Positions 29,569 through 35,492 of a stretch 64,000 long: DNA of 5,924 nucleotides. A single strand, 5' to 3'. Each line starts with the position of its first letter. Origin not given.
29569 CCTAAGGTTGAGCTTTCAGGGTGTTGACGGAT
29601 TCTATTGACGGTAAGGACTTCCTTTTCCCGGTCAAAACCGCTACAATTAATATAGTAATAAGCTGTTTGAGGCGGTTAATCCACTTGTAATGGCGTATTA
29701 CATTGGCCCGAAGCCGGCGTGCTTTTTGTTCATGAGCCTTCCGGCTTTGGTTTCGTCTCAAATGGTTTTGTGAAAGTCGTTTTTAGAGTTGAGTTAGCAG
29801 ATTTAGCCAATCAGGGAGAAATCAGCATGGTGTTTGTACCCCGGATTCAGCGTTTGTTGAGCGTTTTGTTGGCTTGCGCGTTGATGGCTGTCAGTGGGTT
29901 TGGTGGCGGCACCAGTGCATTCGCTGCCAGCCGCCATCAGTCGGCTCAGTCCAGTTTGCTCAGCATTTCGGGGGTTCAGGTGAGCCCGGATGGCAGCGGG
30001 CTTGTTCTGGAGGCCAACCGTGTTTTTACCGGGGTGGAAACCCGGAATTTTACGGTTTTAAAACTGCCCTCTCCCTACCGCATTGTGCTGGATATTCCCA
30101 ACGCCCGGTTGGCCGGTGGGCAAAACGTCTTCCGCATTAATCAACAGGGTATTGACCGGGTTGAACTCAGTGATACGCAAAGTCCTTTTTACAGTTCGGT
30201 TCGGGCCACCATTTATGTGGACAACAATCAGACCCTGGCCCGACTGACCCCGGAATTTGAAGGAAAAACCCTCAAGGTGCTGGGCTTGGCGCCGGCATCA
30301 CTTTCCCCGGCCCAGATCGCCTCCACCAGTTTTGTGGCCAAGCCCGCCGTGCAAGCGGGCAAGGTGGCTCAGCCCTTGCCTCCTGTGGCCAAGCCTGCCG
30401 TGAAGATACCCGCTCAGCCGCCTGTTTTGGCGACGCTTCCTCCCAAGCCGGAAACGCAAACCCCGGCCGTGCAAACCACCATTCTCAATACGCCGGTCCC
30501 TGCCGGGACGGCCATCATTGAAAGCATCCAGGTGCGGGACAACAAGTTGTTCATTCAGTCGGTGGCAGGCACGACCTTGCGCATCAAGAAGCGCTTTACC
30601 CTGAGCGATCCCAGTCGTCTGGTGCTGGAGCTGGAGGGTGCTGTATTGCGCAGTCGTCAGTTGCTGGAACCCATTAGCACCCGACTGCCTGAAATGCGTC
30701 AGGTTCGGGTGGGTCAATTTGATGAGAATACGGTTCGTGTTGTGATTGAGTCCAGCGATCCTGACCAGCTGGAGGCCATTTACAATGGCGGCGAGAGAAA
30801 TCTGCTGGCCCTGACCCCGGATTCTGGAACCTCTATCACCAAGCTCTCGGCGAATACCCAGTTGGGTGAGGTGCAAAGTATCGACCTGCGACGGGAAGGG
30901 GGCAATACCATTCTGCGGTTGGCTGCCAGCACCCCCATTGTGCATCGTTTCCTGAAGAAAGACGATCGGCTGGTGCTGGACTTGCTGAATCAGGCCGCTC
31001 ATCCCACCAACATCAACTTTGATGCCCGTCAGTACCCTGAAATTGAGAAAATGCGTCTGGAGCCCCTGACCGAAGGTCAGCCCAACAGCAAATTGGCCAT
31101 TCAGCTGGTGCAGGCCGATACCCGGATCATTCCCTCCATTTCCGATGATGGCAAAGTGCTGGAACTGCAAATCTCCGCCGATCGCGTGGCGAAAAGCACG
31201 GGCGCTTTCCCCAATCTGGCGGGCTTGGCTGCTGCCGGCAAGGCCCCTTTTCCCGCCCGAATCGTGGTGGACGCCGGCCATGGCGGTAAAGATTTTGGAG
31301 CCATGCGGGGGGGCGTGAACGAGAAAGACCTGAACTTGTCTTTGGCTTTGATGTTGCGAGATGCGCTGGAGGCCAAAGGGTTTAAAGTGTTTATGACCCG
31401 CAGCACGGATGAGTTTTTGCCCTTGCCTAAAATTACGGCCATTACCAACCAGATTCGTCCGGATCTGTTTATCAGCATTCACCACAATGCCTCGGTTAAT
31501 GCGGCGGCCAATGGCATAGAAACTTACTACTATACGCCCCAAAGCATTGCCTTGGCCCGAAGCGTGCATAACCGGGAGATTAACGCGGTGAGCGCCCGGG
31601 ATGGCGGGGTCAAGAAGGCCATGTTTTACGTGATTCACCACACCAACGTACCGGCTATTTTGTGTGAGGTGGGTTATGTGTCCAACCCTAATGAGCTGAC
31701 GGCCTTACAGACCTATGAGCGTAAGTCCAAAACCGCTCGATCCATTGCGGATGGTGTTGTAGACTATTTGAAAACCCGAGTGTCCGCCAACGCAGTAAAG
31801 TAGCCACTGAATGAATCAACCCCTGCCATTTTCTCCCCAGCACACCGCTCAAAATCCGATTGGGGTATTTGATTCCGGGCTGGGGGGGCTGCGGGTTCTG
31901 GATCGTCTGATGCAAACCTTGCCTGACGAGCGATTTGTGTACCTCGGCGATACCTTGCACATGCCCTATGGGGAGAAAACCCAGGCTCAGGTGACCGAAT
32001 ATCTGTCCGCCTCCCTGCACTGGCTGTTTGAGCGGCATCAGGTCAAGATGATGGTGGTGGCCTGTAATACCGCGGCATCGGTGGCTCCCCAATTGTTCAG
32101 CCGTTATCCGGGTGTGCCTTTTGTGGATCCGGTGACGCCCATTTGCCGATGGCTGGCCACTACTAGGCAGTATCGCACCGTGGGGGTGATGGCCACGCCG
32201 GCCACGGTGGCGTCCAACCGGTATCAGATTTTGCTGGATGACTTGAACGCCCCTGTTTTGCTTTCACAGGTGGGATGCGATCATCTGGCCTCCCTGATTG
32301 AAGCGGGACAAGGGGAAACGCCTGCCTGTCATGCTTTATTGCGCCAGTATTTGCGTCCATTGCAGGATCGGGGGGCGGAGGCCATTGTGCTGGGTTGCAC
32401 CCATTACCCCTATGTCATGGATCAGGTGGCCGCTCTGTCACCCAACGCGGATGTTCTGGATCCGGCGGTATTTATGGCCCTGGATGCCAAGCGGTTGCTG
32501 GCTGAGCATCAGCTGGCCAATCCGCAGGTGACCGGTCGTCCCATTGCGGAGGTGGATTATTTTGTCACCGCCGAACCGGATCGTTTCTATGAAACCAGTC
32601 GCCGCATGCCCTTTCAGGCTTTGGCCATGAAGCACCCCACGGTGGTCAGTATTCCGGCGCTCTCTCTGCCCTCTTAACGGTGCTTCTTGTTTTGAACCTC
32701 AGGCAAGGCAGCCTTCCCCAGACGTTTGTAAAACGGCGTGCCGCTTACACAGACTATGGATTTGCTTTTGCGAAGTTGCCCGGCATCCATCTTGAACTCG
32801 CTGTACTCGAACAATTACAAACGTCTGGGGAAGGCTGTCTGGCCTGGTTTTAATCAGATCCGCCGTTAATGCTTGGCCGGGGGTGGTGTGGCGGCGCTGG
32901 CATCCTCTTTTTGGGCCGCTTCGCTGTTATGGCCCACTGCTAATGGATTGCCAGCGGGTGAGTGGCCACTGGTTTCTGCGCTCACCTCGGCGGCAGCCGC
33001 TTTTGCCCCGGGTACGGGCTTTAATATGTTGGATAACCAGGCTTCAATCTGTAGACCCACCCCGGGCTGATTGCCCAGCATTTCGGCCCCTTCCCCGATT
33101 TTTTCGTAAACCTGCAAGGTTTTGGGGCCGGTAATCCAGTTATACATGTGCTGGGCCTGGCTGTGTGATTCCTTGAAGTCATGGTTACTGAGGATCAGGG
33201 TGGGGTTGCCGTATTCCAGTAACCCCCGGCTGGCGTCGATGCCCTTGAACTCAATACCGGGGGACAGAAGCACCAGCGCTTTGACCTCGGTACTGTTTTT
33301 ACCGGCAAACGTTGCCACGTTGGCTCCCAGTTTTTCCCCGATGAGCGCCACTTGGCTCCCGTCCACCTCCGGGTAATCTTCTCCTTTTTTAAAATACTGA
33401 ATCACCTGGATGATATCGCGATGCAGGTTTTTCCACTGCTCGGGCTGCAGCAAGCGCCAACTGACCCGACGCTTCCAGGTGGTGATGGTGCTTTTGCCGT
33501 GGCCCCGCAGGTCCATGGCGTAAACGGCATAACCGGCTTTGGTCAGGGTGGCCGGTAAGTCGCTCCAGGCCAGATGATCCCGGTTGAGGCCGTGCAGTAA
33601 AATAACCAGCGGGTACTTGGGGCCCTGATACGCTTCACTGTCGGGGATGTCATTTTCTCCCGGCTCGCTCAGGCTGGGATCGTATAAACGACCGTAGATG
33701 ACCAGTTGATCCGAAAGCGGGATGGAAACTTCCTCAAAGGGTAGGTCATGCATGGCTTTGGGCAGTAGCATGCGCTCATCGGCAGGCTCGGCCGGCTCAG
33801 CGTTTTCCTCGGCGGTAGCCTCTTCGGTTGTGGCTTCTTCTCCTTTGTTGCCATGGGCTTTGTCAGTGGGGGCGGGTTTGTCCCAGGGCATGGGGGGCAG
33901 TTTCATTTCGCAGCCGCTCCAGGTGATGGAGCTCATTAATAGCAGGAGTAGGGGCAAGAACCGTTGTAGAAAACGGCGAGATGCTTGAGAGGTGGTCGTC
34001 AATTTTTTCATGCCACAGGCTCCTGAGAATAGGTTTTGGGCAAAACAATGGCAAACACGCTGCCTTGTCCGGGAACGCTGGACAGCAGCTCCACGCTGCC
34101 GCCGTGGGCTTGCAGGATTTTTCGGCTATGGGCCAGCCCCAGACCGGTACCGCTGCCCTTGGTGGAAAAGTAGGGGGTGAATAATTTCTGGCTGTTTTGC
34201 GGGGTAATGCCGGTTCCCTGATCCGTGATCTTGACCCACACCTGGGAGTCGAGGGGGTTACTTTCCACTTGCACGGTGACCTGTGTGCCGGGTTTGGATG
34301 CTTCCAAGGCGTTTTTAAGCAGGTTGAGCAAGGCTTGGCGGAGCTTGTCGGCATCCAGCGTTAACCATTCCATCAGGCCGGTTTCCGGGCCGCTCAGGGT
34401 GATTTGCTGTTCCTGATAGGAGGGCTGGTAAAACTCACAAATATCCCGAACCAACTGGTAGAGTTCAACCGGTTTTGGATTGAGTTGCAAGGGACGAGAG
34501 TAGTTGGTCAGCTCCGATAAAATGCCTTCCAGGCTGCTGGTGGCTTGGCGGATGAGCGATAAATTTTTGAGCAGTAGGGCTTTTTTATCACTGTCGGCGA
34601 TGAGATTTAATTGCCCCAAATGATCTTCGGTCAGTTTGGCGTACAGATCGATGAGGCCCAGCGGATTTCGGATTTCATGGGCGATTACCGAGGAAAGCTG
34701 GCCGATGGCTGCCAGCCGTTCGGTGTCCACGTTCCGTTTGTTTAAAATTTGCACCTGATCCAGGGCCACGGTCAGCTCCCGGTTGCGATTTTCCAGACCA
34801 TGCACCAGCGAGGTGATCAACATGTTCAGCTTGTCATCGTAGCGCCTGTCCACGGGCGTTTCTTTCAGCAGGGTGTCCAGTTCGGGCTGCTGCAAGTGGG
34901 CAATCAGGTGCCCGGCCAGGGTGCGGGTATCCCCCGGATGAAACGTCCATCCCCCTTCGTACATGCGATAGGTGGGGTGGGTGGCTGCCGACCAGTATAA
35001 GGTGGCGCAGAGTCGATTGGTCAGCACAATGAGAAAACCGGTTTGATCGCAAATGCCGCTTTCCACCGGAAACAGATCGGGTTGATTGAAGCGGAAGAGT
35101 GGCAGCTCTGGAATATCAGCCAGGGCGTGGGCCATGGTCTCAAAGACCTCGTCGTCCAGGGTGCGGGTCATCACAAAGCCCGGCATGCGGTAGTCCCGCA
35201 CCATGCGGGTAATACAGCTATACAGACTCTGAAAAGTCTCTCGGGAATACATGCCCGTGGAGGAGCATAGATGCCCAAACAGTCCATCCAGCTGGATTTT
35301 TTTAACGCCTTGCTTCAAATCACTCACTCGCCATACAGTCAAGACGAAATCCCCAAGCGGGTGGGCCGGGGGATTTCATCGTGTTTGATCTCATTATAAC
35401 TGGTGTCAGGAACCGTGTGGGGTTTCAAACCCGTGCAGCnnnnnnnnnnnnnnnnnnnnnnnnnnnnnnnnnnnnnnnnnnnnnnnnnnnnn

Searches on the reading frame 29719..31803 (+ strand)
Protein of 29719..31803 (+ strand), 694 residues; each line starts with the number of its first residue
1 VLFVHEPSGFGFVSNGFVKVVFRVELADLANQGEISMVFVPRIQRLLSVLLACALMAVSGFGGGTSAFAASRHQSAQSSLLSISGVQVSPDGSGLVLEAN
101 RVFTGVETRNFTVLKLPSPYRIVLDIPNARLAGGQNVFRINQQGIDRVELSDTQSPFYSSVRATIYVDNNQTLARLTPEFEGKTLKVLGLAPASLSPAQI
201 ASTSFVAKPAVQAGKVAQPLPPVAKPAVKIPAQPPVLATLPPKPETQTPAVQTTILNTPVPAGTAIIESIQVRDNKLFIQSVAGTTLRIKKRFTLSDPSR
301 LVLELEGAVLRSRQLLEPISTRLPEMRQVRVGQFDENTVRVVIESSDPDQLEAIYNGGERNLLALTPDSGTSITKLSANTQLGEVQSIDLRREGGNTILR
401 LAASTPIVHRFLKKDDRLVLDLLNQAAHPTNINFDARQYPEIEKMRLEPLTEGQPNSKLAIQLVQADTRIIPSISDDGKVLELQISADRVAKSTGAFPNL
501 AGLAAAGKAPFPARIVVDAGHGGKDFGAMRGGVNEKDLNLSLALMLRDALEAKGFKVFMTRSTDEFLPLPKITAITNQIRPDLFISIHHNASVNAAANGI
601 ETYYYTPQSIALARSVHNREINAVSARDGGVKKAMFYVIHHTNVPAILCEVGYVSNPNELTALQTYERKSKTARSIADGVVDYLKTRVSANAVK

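Call 99: search_protein_families(library=pfam, proteins=[window:29719-31803:+], max_evalue=0.00001)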
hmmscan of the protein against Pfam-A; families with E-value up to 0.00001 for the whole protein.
window:29719-31803:+ (694 aa): 2 families
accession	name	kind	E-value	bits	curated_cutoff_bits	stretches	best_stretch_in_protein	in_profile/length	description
PF01520.23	Amidase_3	-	5.7e-52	176.7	27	1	515-680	1-172/174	N-acetylmuramoyl-L-alanine amidase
PF11741.13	AMIN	-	2.8e-18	66.3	20.5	1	291-347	24-80/101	AMIN domain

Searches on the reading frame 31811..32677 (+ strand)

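Call 99: search_protein_families(library=pfam, proteins=[window:31811-32677:+], max_evalue=0.00001)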
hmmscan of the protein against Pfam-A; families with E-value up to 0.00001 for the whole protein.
window:31811-32677:+ (288 aa): 1 family
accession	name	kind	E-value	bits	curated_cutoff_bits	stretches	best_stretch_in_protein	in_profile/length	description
PF01177.27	Asp_Glu_race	-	2.7e-17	63.7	31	1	51-219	39-204/211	Asp/Glu/Hydantoin racemase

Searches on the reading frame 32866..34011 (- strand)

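Call 94: search_protein_families(library=pfam, proteins=[window:32866-34011:-], max_evalue=0.001)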
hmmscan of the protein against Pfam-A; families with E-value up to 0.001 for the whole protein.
window:32866-34011:- (381 aa): 4 families
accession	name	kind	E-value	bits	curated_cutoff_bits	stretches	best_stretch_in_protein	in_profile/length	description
PF12146.15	Hydrolase_4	-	5.6e-16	59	27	1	135-256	6-114/239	Serine aminopeptidase, S33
PF00561.26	Abhydrolase_1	-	4.7e-11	43.2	25.8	1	134-251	1-102/245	alpha/beta hydrolase fold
PF12697.13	Abhydrolase_6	-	2.4e-09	38.6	26.3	1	136-275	1-118/217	Alpha/beta hydrolase family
PF05448.18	AXE1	-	0.00014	21.2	21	0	132-249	82-206/321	Acetyl xylan esterase (AXE1)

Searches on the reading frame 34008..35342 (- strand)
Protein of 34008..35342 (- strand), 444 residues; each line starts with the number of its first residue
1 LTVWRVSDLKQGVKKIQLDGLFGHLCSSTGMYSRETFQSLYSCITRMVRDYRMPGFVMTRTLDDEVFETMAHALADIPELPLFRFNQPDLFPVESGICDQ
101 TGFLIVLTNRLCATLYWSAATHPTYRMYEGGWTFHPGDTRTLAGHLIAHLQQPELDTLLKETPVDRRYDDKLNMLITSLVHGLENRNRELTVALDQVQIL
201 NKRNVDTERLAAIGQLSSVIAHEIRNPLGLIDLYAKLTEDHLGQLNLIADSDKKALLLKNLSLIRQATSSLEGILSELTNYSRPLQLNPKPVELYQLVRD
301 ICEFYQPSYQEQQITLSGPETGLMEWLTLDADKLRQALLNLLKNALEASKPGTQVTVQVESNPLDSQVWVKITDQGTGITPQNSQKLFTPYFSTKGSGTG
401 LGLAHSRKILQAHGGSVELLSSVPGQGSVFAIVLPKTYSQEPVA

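Call 94: search_protein_families(library=pfam, proteins=[window:34008-35342:-], max_evalue=0.001)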
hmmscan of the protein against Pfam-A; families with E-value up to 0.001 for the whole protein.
window:34008-35342:- (444 aa): 3 families
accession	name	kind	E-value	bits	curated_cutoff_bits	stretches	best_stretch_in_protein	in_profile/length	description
PF02518.31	HATPase_c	-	6.6e-26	91.4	26.4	1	330-436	2-109/111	Histidine kinase-, DNA gyrase B-, and HSP90-like ATPase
PF00512.31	HisKA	-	1.2e-07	32.1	26.9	1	214-283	3-62/66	His Kinase A (phospho-acceptor) domain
PF13589.12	HATPase_c_3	-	0.00083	19.8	25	0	335-389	4-55/137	Histidine kinase-, DNA gyrase B-, and HSP90-like ATPase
